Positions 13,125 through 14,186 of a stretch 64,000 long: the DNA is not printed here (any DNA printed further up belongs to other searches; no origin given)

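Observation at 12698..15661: TA/defence-like islet: Phd antitoxin with decayed PIN toxin, dCTP-deaminase-like/TM fusion, GNAT and Fic genes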

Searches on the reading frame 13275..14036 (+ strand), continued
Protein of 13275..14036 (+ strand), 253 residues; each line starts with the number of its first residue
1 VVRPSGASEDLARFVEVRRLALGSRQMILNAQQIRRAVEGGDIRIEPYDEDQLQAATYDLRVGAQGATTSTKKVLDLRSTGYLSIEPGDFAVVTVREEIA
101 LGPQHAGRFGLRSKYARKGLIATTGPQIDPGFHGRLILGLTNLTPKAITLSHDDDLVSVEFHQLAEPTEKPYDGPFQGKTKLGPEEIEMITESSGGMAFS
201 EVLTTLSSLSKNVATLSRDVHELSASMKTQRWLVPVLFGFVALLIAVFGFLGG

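Call 47: fold_search(model_id=the predicted structure, library=pdb)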
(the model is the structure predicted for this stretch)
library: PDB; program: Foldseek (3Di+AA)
matches with E <= 10: 943; with E <= 0.001: 229
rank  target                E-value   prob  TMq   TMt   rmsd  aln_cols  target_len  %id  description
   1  9ln0                  1.4e-17  1.00  0.63  0.92   1.4       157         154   34  A thermostable enzyme dUTPase P45 (released 2025-11-19)
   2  8y1w                  8.9e-17  1.00  0.61  0.93   1.3       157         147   30  Crystal structure of Thermococcus pacificus dUTPase complexed with dUMP. (released 2024-11-06)
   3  9ln3                  3.8e-16  1.00  0.62  0.93   1.6       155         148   34  A thermostable enzyme dUTPase P45 (released 2025-11-19)
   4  4a6a_B                1.1e-14  1.00  0.64  0.76   4.0       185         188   23  A115V variant of dCTP deaminase-dUTPase from Mycobacterium tuberculosis in complex with dTTP (released 2012-10-10)
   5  4a6a_A                2.1e-14  1.00  0.64  0.76   3.7       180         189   24  A115V variant of dCTP deaminase-dUTPase from Mycobacterium tuberculosis in complex with dTTP (released 2012-10-10)
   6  2qxx_A                2.7e-14  1.00  0.64  0.76   4.9       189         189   23  Bifunctional dCTP deaminase: dUTPase from Mycobacterium tuberculosis in complex with dTTP (released 2008-02-19)
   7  2v9x_A                2.4e-13  1.00  0.64  0.74   4.8       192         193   20  E138D variant of Escherichia coli dCTP deaminase in complex with dUTP (released 2007-11-20)
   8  4xjc_A                2.4e-13  1.00  0.61  0.77   4.4       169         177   25  dCTP deaminase-dUTPase from Bacillus halodurans (released 2015-03-18)
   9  2j4h_B                2.7e-13  1.00  0.61  0.79   2.9       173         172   22  Crystal structure of a H121A Escherichia coli dCTP deaminase mutant enzyme (released 2007-08-07)
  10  2j4h_A                4.9e-13  1.00  0.60  0.78   2.9       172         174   23  Crystal structure of a H121A Escherichia coli dCTP deaminase mutant enzyme (released 2007-08-07)
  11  2qlp_D                6.2e-13  1.00  0.59  0.82   2.2       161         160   24  Bifunctional dCTP deaminase:dUTPase from Mycobacterium tuberculosis, apo form (released 2008-02-19)
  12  2j4q_A                6.5e-13  1.00  0.60  0.78   2.9       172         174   23  Crystal structure of a E138A Escherichia coli dCTP deaminase mutant enzyme in complex with dTTP (released 2007-08-07)
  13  4xjc_F                6.5e-13  1.00  0.62  0.82   3.2       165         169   24  dCTP deaminase-dUTPase from Bacillus halodurans (released 2015-03-18)
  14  2qlp_F                9.1e-13  1.00  0.58  0.82   2.2       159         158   23  Bifunctional dCTP deaminase:dUTPase from Mycobacterium tuberculosis, apo form (released 2008-02-19)
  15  2j4q_B                1.0e-12  1.00  0.60  0.79   2.9       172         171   23  Crystal structure of a E138A Escherichia coli dCTP deaminase mutant enzyme in complex with dTTP (released 2007-08-07)
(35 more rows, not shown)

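Call 48: search_dna_similar(query=window:13353-14033:+, collection=phages, mode=protein, max_evalue=0.001, max_rows=15)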
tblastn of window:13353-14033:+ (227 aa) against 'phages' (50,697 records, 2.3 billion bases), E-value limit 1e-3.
Records with a match: 65; places in all: 65; records where one place covers at least 80% of the query: 2.
Best place of each record, by identity: <60% 65.
By first word of the organism name: Sulfolobus 18; Haloarcula 12; Halorubrum 8; Synechococcus 5; Thermus 3; Sulfolobales 2; Stygiolobus 2; Halogranum 2; Brevundimonas 2; Halovirus 2; and 7 more.
By host as written in the record: Sulfolobus islandicus 11; Haloarcula californiae 10; - 6; Thermus thermophilus HB8 3; Haloarcula vallismortis 3; Halorubrum coriense 3; Sulfolobales 2; Sulfolobus 2; and 18 more.
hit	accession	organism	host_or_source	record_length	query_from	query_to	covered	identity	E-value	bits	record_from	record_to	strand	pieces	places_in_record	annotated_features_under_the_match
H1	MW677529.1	Rhodobacter phage RcZahn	Rhodobacter capsulatus YW1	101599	27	209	81%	28.7%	2e-11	69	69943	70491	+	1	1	88: dCTP deaminase-dUTPase | 89: hypothetical protein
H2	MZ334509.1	Haloarcula virus HJTV-1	Haloarcula japonica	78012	1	203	89%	25.6%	2e-7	57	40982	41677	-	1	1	dCTP deaminase | hypothetical protein | thymidylate synthase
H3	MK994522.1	Methanobacterium virus PhiF1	Methanothermobacter thermautotrophicus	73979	1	157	69%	32.0%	2e-14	77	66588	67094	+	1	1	putative deoxycytidine triphosphate deaminase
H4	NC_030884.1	Sulfolobus islandicus rudivirus 3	Sulfolobus islandicus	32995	1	153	67%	29.9%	4e-11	67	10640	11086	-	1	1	dCTP deaminase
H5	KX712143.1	Sulfolobus islandicus rod-shaped virus 3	Sulfolobus islandicus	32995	1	153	67%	29.9%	4e-11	67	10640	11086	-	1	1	dUTPase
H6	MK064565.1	Sulfolobales Beppu rod-shaped virus 1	Sulfolobales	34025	1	151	67%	30.2%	4e-9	62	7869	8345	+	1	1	putative dCTP deaminase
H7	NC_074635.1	Sulfolobales Beppu rod-shaped virus 1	Sulfolobales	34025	1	151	67%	30.2%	4e-9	62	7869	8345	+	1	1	putative dCTP deaminase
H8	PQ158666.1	Thermus phage P23-45_stolb3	Thermus thermophilus HB8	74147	19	160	63%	31.6%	4e-4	47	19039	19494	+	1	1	dCTP deaminase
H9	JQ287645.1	Sulfolobus virus STSV2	Sulfolobus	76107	1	161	71%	27.7%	9e-10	64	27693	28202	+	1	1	dUTPase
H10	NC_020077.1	Sulfolobus virus STSV2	Sulfolobus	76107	1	161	71%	27.7%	9e-10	64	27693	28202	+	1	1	dCTP deaminase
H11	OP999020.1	Sulfolobus tengchongensis spindle-shaped virus 3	Sulfolobus tengchongensis 1201-2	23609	1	153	67%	29.1%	2e-9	63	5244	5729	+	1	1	dUTPase | hypothetical protein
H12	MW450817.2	Halorubrum virus VOLN27B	Halorubrum sp. LN27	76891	1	146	64%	30.4%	4e-8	59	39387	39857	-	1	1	dCTP deaminase | laglidadg endonuclease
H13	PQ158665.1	Thermus phage P23-45_stolb2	Thermus thermophilus HB8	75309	19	160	63%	31.0%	4e-4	47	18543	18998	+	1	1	dCTP deaminase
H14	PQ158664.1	Thermus phage P23-45_stolb1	Thermus thermophilus HB8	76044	19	160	63%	31.0%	4e-4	47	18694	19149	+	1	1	dCTP deaminase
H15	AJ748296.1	Sulfolobus islandicus rudivirus 1 variant XX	Sulfolobus islandicus LAL14/1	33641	1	153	67%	28.6%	2e-10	66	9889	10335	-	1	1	dUTPase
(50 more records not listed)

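Call 49: search_dna_similar(query=window:13353-14033:+, collection=plasmids, mode=protein, max_evalue=0.001, max_rows=15)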
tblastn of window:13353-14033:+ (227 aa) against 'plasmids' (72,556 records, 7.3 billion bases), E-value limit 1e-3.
Records with a match: 34; places in all: 36; records where one place covers at least 80% of the query: 5.
Best place of each record, by identity: <60% 34.
By first word of the organism name: Azospirillum 7; Streptomyces 6; Sinorhizobium 4; Rhizobium 3; Priestia 3; Acuticoccus 1; Qipengyuania 1; Kitasatospora 1; Bradyrhizobium 1; Salinibaculum 1; and 6 more.
By predicted mobility (MOB-suite, as given by PLSDB): non-mobilizable 22; conjugative 7; mobilizable 5.
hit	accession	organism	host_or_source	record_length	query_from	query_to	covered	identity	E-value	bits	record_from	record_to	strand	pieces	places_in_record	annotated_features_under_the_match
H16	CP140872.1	Rhizobium ruizarguesonis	Trifolium pratense,whole organism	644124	1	223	98%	25.0%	7e-11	68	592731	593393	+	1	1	deoxycytidine triphosphate deaminase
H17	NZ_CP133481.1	Acuticoccus sp. MNP-M23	Grean algae,grean algae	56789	19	225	91%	26.2%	4e-8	60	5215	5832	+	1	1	deoxycytidine triphosphate deaminase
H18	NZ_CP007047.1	Rhizobium leguminosarum bv. trifolii WSM1689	root nodule of Trifolium uniflorum ...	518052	19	202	81%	28.4%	9e-15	80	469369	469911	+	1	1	hypothetical protein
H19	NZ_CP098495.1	Qipengyuania citrea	whole organism,South China Sea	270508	7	187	80%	27.8%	2e-9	64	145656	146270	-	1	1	hypothetical protein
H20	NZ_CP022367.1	Azospirillum sp. TSH58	single cell,paddy soils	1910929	1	188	83%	26.7%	4e-5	51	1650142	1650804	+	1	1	record has no annotation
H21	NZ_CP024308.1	Sinorhizobium fredii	Phaseolus vulgaris,cell culture,plant ...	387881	43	224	80%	26.1%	8e-7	56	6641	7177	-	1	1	deoxycytidine triphosphate deaminase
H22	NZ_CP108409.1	Kitasatospora sp. NBC_01300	-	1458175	1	152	67%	31.0%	5e-4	48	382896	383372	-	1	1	record has no annotation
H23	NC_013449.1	Streptomyces sp. W9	-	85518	1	160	70%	28.6%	1e-10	67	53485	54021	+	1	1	dcd: dCTP deaminase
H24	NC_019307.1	Streptomyces sp. W75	-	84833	1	160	70%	28.0%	7e-9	62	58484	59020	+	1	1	dcd: dCTP deaminase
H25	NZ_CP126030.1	Bradyrhizobium elkanii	Glycine max,soybean,root nodule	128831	23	169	65%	30.4%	3e-8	61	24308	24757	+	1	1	deoxycytidine triphosphate deaminase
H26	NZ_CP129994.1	Salinibaculum sp. KK48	cell culture,sediment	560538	1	146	64%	29.9%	3e-8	61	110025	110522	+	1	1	dcd: dCTP deaminase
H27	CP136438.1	Priestia filamentosa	Leaves of Cigar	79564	1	153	67%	28.4%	1e-9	65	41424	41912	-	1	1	none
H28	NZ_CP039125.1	Thermobispora bispora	cell culture,ZC4 compost from a compost ...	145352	1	157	69%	27.6%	2e-7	59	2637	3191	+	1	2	dcd: dCTP deaminase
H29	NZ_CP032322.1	Azospirillum argentinense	soil sample,Agricultural field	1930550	1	146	64%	29.4%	1e-5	53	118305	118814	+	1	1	record has no annotation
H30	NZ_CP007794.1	Azospirillum argentinense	Triticum aestivum L.,Root,wheat ...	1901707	1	146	64%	29.4%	1e-5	53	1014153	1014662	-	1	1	record has no annotation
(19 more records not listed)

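Call 50: find_related_loci(query=A2, collection=viral_contigs, flank=8000)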
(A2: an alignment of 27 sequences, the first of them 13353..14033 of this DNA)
Query A2 (227 aa) in viral_contigs; peptide patterns used: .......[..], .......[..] (x = any residue, [..] = any of these).
31 stretches matched a pattern; 7 encode a relative of the query (tblastn E <= 1e-3); 7 distinct loci.
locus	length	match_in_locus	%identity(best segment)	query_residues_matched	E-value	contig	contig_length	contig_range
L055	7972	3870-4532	63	1-222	5e-94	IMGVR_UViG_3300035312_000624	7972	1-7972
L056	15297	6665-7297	65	1-212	2e-92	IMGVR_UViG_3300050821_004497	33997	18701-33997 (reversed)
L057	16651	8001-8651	61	1-224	3e-89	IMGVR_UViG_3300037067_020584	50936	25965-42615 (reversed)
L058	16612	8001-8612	65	1-212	1e-85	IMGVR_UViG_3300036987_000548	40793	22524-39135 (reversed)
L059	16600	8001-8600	60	1-201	6e-79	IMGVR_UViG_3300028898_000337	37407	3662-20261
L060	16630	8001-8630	32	2-221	3e-34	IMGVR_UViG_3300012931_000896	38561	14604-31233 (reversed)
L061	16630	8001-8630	30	2-221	4e-30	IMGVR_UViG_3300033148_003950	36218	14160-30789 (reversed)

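Call 51: get_annotated_region(hit=H16, flank=8000)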
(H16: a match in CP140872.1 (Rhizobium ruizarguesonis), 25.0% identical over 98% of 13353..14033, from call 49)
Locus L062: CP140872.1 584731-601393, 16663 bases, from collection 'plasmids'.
description: Rhizobium ruizarguesonis strain TP15 plasmid pRlX4, complete sequence
organism: Rhizobium ruizarguesonis (NCBI taxid 2081791)
taxonomy: Bacteria; Pseudomonadota; Alphaproteobacteria; Hyphomicrobiales; Rhizobiaceae; Rhizobium; Rhizobium ruizarguesonis
host: -; source: Trifolium pratense,whole organism; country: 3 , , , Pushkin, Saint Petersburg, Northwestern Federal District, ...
typing (MOB-suite, as given by PLSDB): conjugative; replicon rep_cluster_841; relaxase MOBQ; mating-pair formation MPF_T
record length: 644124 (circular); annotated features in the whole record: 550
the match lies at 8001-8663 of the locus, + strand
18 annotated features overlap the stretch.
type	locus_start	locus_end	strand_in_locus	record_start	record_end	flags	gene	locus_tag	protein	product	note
CDS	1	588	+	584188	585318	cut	-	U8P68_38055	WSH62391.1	alpha/beta hydrolase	-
CDS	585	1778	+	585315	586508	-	-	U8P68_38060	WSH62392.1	caspase family protein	-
CDS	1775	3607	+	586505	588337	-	-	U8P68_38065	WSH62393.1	pYEATS domain-containing protein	-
CDS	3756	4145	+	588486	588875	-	acpS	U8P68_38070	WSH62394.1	holo-ACP synthase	-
CDS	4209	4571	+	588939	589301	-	-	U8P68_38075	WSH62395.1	hypothetical protein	-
CDS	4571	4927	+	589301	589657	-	-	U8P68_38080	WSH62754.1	helix-turn-helix transcriptional regulator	-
CDS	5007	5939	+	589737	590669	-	-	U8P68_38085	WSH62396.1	ImmA/IrrE family metallo-endopeptidase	-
CDS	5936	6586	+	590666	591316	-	-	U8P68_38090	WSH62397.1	C1 family peptidase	-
CDS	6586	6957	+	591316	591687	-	-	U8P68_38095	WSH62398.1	hypothetical protein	-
CDS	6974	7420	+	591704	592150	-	-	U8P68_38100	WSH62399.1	hypothetical protein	-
CDS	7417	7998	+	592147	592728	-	-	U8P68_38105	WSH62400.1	hypothetical protein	-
CDS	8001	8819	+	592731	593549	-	-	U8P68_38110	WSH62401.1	deoxycytidine triphosphate deaminase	-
CDS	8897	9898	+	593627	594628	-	-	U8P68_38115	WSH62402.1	putative DNA base hypermodification protein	-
CDS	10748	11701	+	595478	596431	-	-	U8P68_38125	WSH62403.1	transposase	-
CDS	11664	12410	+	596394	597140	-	-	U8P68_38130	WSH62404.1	transposase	-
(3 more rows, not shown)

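Call 52: get_annotated_region(hit=H17, flank=8000)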
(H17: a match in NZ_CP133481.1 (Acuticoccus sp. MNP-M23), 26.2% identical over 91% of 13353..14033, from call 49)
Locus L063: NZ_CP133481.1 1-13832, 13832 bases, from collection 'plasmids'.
description: Acuticoccus sp. MNP-M23 plasmid p1_MNP-M23, complete sequence
organism: Acuticoccus sp. MNP-M23 (NCBI taxid 3072793)
taxonomy: Bacteria; Pseudomonadota; Alphaproteobacteria; Hyphomicrobiales; Amorphaceae; Acuticoccus; Acuticoccus sp. MNP-M23
host: -; source: Grean algae,grean algae; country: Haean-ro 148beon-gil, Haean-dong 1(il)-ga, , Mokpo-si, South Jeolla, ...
typing (MOB-suite, as given by PLSDB): non-mobilizable
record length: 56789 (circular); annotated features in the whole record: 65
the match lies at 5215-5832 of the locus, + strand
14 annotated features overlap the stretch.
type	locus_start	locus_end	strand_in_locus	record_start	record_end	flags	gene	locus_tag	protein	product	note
CDS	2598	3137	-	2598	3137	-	-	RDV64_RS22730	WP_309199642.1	recombinase family protein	GO:0006310 - DNA recombination [Evidence IEA]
CDS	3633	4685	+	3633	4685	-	-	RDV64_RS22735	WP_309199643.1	replication initiator protein A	-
CDS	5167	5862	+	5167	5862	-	-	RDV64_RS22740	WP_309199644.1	deoxycytidine triphosphate deaminase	-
CDS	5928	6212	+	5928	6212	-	-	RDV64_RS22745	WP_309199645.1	hypothetical protein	-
CDS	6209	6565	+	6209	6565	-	-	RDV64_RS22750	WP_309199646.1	helix-turn-helix domain-containing protein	-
CDS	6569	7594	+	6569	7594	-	-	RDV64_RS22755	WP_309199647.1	ImmA/IrrE family metallo-endopeptidase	-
CDS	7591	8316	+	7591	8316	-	-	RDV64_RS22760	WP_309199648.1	C1 family peptidase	GO:0006508 - proteolysis [Evidence IEA]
CDS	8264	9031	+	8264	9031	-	-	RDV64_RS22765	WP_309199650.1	hypothetical protein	-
CDS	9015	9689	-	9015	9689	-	-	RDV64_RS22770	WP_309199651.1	uracil-DNA glycosylase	-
CDS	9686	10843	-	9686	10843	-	-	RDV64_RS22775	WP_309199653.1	MazG nucleotide pyrophosphohydrolase domain-containing protein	-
CDS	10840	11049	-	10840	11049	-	-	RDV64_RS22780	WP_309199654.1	hypothetical protein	-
CDS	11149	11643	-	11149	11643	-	-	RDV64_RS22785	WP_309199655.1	thermonuclease family protein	-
CDS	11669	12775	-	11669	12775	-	repC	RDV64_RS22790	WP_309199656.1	replication initiation protein RepC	-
CDS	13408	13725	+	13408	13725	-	-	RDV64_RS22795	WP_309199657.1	hypothetical protein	-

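Call 53: get_annotated_region(hit=H21, flank=8000)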
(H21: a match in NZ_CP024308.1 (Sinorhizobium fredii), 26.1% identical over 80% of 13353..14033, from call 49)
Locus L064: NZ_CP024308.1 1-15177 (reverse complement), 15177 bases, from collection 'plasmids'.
description: Sinorhizobium fredii strain NXT3 plasmid pSfreNXT3a, complete sequence
organism: Sinorhizobium fredii (NCBI taxid 380)
taxonomy: Bacteria; Pseudomonadota; Alphaproteobacteria; Hyphomicrobiales; Rhizobiaceae; Sinorhizobium; Sinorhizobium fredii
host: -; source: Phaseolus vulgaris,cell culture,plant nodule in agricultural field; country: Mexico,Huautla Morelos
typing (MOB-suite, as given by PLSDB): conjugative; replicon rep_cluster_637; relaxase MOBP; mating-pair formation MPF_T
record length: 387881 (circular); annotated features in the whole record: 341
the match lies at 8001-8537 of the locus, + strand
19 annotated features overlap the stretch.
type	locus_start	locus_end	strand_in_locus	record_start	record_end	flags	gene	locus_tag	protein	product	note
CDS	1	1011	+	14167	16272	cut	-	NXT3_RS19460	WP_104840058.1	AAA family ATPase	GO:0006302 - double-strand break repair [Evidence IEA]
CDS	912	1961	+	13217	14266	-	-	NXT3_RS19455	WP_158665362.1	hypothetical protein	-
CDS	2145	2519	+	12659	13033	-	acpS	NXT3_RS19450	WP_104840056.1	holo-ACP synthase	GO:0008610 - lipid biosynthetic process [Evidence IEA]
CDS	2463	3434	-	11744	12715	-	-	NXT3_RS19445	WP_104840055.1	nucleoside triphosphate pyrophosphohydrolase family protein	-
CDS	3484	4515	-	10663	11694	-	-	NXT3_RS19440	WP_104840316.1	nucleotide kinase domain-containing protein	-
CDS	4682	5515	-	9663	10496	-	-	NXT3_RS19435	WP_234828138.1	thymidylate synthase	-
CDS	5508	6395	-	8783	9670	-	-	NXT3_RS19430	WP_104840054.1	ImmA/IrrE family metallo-endopeptidase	-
CDS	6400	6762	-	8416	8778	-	-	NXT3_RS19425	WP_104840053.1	helix-turn-helix transcriptional regulator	-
CDS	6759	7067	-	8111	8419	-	-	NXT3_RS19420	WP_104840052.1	hypothetical protein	-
CDS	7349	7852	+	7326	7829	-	-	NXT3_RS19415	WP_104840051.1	hypothetical protein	-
CDS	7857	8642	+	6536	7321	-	-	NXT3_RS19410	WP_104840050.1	deoxycytidine triphosphate deaminase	-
CDS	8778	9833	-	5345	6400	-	-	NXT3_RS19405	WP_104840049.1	thymidylate synthase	-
CDS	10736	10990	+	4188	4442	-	-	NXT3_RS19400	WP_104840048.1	type II toxin-antitoxin system VapB family antitoxin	-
CDS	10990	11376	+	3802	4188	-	-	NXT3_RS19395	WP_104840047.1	type II toxin-antitoxin system VapC family toxin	-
CDS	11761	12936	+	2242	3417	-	-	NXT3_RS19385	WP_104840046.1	site-specific integrase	GO:0015074 - DNA integration [Evidence IEA]; GO:0006310 - DNA recombination [Evidence IEA]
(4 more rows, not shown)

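Call 57: search_protein_families(library=phrogs, alignment_id=A6, max_evalue=0.00001)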
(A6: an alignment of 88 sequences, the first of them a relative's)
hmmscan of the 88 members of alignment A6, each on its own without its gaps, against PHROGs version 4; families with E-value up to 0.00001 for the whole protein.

A. member 1, L057:248-1162:- (305 aa): 1 family
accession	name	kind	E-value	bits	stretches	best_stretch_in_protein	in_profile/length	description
phrog_2045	-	unknown function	7.8e-72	243.2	1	7-299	7-284/299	-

B. families by the number of members that match (of 88 scanned): 125 families (the first 25 are shown)
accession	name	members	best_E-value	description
phrog_2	-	3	2e-30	terminase large subunit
phrog_5909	-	2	2.7e-33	terminase large subunit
phrog_286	-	2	1.3e-28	-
phrog_2468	-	2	4.2e-27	head morphogenesis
phrog_5713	-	2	4e-19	terminase large subunit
phrog_595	-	2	5.5e-09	head maturation protease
phrog_4225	-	1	1.2e-131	endonuclease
phrog_113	-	1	1.1e-125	portal protein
phrog_31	-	1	2.3e-113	central tail fiber J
phrog_332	-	1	1.8e-100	head-tail adaptor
phrog_220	-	1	6.6e-84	minor head protein and DNA pilot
phrog_310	-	1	6.5e-80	transposase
phrog_3243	-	1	3.1e-72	-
phrog_2045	-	1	7.8e-72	-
phrog_31467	-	1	1e-66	-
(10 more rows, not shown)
